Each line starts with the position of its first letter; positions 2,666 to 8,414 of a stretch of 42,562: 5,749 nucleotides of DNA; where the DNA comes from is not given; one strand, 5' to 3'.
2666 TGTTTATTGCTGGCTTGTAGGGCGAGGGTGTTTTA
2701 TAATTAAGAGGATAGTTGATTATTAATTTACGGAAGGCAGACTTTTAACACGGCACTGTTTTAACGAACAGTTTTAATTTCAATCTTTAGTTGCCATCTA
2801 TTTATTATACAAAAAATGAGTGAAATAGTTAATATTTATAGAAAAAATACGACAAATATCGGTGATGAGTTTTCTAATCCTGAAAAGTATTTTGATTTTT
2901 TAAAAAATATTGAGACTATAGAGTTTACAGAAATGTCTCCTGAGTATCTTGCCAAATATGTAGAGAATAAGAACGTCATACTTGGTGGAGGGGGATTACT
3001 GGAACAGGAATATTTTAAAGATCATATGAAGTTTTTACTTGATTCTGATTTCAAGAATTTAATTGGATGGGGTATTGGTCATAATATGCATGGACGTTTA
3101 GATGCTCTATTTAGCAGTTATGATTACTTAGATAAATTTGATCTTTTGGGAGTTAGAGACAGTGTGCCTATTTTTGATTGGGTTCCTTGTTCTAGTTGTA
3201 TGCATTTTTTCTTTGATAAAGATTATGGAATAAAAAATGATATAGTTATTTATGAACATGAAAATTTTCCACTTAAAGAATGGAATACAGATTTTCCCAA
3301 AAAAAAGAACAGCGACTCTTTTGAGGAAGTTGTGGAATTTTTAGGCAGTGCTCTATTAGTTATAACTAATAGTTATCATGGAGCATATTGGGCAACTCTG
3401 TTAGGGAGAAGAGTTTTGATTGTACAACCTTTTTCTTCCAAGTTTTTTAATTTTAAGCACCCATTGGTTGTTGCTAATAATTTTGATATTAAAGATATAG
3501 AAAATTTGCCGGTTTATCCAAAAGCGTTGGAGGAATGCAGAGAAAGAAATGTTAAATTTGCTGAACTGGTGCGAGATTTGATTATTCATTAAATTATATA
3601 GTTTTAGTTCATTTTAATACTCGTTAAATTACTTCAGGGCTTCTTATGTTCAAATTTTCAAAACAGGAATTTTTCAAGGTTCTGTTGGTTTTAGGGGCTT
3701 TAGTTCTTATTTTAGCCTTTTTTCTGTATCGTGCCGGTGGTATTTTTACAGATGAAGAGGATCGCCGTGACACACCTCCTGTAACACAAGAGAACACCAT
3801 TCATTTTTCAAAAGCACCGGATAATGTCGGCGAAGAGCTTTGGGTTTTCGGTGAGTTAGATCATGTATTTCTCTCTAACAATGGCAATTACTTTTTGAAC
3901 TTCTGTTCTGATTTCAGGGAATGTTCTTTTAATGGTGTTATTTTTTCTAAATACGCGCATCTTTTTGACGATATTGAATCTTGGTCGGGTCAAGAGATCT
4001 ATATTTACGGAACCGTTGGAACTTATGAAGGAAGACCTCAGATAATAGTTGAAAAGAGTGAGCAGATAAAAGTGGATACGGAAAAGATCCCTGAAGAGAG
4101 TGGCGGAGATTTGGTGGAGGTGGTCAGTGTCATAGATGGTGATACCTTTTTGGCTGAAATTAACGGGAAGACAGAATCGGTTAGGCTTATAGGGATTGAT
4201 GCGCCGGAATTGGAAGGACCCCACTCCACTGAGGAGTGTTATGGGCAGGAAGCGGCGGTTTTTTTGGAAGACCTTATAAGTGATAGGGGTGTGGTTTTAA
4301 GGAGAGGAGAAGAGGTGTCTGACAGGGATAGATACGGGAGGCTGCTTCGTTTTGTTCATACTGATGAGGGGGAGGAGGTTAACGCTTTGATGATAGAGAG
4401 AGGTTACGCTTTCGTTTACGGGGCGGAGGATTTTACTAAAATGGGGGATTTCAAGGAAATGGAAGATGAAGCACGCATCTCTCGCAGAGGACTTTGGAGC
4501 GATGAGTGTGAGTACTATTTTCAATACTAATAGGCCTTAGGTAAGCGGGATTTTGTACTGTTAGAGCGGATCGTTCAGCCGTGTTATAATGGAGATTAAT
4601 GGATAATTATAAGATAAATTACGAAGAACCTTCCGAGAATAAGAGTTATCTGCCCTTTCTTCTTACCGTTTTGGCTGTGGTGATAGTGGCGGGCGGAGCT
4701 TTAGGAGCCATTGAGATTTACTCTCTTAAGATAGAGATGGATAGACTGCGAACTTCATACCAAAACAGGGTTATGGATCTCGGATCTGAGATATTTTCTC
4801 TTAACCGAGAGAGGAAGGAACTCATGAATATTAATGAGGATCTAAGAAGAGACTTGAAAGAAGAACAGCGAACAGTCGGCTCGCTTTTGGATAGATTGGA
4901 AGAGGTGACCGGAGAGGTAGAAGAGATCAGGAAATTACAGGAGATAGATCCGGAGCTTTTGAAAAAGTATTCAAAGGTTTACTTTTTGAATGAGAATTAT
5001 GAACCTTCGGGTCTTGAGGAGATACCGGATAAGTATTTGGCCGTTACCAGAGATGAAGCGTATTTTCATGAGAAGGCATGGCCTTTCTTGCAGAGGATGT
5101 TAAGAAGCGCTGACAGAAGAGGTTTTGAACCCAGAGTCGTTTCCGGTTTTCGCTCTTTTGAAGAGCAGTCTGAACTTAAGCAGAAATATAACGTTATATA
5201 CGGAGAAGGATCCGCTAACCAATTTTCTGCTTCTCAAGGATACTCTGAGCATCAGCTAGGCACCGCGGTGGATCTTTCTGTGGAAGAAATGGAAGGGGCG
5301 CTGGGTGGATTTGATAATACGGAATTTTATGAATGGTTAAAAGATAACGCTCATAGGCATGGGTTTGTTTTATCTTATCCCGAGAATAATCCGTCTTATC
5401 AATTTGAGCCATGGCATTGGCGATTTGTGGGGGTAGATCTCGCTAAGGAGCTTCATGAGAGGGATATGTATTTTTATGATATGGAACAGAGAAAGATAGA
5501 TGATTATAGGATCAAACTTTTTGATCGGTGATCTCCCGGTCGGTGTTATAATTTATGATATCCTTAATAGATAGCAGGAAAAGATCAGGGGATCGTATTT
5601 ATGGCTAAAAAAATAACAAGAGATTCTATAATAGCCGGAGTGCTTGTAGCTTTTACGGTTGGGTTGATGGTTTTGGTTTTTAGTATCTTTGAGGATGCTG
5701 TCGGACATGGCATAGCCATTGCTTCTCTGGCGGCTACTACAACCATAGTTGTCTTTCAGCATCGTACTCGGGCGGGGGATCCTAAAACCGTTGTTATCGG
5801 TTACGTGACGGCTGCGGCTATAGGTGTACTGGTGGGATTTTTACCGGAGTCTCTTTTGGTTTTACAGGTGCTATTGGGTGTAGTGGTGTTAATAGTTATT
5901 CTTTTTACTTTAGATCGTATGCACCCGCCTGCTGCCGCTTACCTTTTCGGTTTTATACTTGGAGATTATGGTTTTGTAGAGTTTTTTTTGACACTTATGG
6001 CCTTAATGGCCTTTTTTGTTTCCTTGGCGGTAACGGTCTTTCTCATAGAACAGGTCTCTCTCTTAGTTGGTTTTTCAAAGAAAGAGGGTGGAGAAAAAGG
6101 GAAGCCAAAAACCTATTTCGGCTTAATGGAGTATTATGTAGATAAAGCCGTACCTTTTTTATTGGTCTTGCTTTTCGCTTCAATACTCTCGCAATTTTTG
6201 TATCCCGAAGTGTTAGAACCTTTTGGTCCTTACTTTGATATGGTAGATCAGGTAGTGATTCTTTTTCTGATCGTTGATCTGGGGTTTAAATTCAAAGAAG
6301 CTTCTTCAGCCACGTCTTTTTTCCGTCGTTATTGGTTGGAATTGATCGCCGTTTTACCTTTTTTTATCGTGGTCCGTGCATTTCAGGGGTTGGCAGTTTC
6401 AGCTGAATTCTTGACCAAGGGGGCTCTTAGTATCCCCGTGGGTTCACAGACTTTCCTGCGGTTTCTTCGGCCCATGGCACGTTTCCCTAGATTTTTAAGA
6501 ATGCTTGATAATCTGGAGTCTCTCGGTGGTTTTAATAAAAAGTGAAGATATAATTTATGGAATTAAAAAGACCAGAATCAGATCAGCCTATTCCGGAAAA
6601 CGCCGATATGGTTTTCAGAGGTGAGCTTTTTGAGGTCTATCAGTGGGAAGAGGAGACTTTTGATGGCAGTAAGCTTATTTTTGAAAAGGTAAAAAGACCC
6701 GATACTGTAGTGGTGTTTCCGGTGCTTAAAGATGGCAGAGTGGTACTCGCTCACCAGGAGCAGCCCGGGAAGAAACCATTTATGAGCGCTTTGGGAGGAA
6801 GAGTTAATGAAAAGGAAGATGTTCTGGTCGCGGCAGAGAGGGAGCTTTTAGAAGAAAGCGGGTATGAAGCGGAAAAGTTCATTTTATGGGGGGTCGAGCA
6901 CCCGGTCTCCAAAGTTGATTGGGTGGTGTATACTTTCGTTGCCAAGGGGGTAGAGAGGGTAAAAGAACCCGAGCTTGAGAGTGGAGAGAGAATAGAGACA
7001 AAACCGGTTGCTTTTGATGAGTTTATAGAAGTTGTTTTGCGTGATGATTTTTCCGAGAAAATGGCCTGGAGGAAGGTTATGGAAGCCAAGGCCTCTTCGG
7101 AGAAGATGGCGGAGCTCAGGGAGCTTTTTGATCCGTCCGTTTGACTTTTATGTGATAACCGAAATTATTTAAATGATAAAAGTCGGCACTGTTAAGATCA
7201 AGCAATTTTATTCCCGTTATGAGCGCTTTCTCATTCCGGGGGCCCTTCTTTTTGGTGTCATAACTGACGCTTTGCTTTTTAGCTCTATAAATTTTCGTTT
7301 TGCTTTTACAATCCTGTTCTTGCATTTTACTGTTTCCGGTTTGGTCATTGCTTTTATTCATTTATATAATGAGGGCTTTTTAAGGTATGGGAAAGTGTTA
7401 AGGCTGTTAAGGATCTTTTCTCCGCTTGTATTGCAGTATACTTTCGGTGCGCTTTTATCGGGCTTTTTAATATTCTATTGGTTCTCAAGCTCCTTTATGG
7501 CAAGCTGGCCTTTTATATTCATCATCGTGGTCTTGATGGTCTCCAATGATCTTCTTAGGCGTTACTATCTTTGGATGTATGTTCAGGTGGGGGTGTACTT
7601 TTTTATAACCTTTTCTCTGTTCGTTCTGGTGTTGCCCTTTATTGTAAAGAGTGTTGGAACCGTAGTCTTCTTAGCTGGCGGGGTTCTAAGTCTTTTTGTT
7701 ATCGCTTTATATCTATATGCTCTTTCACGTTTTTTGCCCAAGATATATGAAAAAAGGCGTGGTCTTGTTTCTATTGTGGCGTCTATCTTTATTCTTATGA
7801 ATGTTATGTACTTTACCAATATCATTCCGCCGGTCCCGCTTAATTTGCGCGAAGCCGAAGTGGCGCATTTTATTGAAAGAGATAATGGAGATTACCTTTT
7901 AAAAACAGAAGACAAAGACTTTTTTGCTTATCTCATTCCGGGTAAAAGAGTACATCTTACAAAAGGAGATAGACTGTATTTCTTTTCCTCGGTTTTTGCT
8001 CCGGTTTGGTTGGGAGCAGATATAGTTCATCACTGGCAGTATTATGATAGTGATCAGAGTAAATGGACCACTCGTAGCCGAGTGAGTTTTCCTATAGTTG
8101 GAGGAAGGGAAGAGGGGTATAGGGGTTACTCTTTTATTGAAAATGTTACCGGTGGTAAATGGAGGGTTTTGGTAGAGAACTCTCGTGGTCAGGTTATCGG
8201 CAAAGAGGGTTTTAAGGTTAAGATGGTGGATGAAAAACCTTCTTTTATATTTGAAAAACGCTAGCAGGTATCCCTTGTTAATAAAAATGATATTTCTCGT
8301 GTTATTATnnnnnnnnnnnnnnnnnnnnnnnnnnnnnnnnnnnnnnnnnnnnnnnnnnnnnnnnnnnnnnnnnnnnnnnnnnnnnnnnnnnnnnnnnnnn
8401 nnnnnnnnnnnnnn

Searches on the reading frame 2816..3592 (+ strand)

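Call 60: search_protein_families(library=pfam, proteins=[window:2816-3592:+], max_evalue=0.0001)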
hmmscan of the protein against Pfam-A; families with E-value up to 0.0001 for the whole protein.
window:2816-3592:+ (258 aa): 1 family
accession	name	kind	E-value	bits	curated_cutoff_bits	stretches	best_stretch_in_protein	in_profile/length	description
PF04230.19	PS_pyruv_trans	-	1.7e-08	35.2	25.3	0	145-203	221-276/280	Polysaccharide pyruvyl transferase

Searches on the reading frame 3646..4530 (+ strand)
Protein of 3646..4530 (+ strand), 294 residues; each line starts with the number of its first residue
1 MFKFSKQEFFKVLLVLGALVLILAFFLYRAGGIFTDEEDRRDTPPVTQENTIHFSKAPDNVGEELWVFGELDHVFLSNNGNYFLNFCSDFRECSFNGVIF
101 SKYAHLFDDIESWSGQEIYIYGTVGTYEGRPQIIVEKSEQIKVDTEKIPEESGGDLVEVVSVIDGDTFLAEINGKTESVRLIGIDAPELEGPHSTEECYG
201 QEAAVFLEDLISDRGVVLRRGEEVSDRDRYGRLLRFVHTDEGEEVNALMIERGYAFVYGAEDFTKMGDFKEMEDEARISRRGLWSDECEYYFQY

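Call 60: search_protein_families(library=pfam, proteins=[window:3646-4530:+], max_evalue=0.0001)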
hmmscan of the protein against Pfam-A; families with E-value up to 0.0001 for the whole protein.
window:3646-4530:+ (294 aa): 1 family
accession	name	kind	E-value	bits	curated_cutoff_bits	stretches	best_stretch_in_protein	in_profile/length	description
PF00565.23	SNase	-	1.6e-21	77.2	21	1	179-286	2-107/107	Staphylococcal nuclease homologue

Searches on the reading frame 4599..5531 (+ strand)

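Call 60: search_protein_families(library=pfam, proteins=[window:4599-5531:+], max_evalue=0.0001)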
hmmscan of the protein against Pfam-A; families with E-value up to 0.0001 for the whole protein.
window:4599-5531:+ (310 aa): 1 family
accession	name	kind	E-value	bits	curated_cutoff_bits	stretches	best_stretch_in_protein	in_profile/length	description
PF02557.22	VanY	-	5e-33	114.1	25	1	155-278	3-131/132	D-alanyl-D-alanine carboxypeptidase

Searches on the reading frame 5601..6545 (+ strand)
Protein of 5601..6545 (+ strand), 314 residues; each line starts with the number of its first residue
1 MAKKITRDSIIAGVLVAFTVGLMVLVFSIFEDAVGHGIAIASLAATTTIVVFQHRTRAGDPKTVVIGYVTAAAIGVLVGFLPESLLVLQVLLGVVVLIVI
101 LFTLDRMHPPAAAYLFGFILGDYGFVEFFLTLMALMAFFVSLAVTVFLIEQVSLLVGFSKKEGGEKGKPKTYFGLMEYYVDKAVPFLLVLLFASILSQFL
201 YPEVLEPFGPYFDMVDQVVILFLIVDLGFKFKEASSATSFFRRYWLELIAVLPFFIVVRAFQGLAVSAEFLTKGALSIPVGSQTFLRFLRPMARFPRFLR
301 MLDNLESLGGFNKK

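Call 60: search_protein_families(library=pfam, proteins=[window:5601-6545:+], max_evalue=0.0001)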
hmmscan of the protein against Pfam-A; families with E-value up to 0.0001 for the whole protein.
window:5601-6545:+ (314 aa): 1 family
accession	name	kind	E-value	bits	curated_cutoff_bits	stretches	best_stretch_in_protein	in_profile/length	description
PF04982.19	TM_HPP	-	3.5e-10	40.1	27.2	1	8-144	8-147/157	HPP, transmembrane region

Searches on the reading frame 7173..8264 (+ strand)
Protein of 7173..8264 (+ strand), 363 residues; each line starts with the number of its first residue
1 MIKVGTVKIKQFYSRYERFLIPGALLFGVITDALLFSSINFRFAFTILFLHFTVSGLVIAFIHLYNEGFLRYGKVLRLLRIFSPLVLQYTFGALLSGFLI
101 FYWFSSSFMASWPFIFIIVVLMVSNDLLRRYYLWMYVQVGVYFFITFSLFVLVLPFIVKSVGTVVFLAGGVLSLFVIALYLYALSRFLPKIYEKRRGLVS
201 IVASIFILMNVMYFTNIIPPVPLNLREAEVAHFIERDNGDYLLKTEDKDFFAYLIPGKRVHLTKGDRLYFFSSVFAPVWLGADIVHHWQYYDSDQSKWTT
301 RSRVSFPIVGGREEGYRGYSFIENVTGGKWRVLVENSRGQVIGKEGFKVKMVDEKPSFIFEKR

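Call 60: search_protein_families(library=pfam, proteins=[window:7173-8264:+], max_evalue=0.0001)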
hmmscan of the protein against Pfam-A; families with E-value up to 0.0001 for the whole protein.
window:7173-8264:+ (363 aa): 1 family
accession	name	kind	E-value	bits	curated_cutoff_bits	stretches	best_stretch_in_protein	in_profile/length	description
PF11141.13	DUF2914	-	2.2e-11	43.7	23.6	1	283-349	3-62/62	Protein of unknown function (DUF2914)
